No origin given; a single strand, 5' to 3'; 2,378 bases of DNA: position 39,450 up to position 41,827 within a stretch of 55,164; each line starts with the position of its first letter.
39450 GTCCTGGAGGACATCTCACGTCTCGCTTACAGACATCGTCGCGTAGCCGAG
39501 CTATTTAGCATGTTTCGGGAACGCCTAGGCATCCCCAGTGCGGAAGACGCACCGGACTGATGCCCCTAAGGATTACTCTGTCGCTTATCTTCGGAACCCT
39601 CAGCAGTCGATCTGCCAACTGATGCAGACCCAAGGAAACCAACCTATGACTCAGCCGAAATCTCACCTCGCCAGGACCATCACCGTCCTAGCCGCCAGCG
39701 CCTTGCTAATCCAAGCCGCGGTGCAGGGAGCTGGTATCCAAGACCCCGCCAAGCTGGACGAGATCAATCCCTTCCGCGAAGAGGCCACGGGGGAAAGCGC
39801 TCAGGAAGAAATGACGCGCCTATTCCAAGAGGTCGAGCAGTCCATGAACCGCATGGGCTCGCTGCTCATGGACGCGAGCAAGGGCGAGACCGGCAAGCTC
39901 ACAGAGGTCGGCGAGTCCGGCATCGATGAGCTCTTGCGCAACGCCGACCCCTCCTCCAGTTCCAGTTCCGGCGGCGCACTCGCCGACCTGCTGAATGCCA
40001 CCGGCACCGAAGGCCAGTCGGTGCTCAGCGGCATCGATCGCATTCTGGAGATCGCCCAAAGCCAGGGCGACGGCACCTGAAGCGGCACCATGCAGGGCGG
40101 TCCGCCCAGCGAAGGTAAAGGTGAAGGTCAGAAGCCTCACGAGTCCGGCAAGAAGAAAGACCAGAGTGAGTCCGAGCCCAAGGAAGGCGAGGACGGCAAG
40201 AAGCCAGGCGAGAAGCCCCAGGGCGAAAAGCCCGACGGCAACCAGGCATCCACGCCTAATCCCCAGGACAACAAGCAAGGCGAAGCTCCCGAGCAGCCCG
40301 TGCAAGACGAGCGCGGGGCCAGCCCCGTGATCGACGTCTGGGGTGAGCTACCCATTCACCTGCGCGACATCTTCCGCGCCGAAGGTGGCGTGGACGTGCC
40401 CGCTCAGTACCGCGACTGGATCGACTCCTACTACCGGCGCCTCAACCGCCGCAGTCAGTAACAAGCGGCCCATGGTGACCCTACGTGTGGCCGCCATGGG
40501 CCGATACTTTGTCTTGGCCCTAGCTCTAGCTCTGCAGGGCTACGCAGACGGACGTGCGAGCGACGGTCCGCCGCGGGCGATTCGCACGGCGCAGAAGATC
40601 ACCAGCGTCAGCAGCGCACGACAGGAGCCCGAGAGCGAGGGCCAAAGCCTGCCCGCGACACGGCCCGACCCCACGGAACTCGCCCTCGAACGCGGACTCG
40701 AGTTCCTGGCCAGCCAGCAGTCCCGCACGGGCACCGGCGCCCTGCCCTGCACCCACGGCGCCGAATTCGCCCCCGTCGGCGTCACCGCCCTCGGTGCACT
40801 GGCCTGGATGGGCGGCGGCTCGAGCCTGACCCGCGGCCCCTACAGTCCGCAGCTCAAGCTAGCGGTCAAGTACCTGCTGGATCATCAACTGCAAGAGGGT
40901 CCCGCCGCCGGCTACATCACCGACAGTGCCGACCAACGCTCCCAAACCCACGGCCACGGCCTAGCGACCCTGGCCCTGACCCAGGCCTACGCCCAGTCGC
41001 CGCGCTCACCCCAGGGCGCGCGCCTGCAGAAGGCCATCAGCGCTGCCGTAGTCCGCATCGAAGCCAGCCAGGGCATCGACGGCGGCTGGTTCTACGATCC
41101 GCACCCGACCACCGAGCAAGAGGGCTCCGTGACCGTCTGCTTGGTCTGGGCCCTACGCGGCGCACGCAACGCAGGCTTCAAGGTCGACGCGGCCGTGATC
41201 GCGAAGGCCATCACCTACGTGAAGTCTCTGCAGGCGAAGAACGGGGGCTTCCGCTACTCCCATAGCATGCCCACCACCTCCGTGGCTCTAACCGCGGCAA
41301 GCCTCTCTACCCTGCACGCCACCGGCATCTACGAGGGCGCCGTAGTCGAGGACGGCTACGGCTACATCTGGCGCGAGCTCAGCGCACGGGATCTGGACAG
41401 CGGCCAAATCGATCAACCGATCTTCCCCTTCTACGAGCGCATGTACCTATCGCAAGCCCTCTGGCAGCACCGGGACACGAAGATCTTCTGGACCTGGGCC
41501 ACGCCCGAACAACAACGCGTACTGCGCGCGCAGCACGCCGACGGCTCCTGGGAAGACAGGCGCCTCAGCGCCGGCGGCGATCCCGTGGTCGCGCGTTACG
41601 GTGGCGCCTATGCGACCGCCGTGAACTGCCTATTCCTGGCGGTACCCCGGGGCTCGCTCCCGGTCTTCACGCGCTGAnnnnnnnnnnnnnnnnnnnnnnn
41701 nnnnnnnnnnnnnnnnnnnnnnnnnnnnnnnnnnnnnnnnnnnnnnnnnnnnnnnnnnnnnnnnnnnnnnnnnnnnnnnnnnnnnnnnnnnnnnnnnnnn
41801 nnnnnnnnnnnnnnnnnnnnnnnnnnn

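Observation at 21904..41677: Expanded MoxR-DUF58-VWA (Bat-like) supercluster: 11 co-directional, translationally coupled genes encoding a putative envelope machine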

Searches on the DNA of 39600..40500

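Call 53: search_rna_families(source=window, start=39600, end=40500, threshold=evalue, max_evalue=10)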
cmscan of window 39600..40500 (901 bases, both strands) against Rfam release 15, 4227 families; matches with E-value up to 10: 4.
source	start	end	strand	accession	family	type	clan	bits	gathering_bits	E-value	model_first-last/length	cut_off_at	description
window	39825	39904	+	RF03169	c-di-GMP-II-GAG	Cis-reg; riboswitch;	CL00127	15.3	40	7.8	1-86/86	no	c-di-GMP-II-GAG riboswitch aptamer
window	40268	40339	+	RF02681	Twister-sister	Gene; ribozyme;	-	15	34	4.6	1-81/81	no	Twister_sister_ribozyme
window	39604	39728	+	RF02936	Chloroflexus-1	Gene; sRNA;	-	10.7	181.5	5.5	1-171/171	no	Chloroflexus-1 RNA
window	39972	40063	-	RF02648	Cis90_sRNA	Gene; sRNA;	-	10.7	50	5.6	1-237/237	no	Ruegeria cis90 sRNA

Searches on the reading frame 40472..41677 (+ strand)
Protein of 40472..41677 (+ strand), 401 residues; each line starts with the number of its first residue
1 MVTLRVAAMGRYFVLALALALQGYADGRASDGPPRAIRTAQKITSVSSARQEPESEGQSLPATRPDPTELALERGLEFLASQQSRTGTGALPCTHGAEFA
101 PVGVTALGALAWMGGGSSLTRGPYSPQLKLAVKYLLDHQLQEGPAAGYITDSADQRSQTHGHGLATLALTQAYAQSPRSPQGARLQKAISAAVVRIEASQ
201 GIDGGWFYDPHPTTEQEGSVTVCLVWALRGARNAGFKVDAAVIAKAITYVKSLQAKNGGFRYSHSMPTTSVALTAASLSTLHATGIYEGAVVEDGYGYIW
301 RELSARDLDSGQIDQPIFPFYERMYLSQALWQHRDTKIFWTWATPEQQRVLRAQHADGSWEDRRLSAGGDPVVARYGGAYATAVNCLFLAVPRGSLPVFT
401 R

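Call 8: search_protein_families(library=pfam, proteins=[window:40472-41677:+], max_evalue=0.01)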
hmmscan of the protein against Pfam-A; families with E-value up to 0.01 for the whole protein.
window:40472-41677:+ (401 aa): 2 families
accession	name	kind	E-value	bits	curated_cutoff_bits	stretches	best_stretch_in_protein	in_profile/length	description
PF13243.12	SQHop_cyclase_C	-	3.6e-05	23.4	26.1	0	205-261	55-111/319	Squalene-hopene cyclase C-terminal domain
PF00432.27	Prenyltrans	-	0.0021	18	26.5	1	209-285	17-93/304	Prenyltransferase alpha-alpha toroid domain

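Call 82: search_protein_families(library=padloc, proteins=[window:40472-41677:+], max_evalue=0.001)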
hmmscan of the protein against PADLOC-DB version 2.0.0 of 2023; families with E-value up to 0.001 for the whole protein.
window:40472-41677:+ (401 aa): 0 families
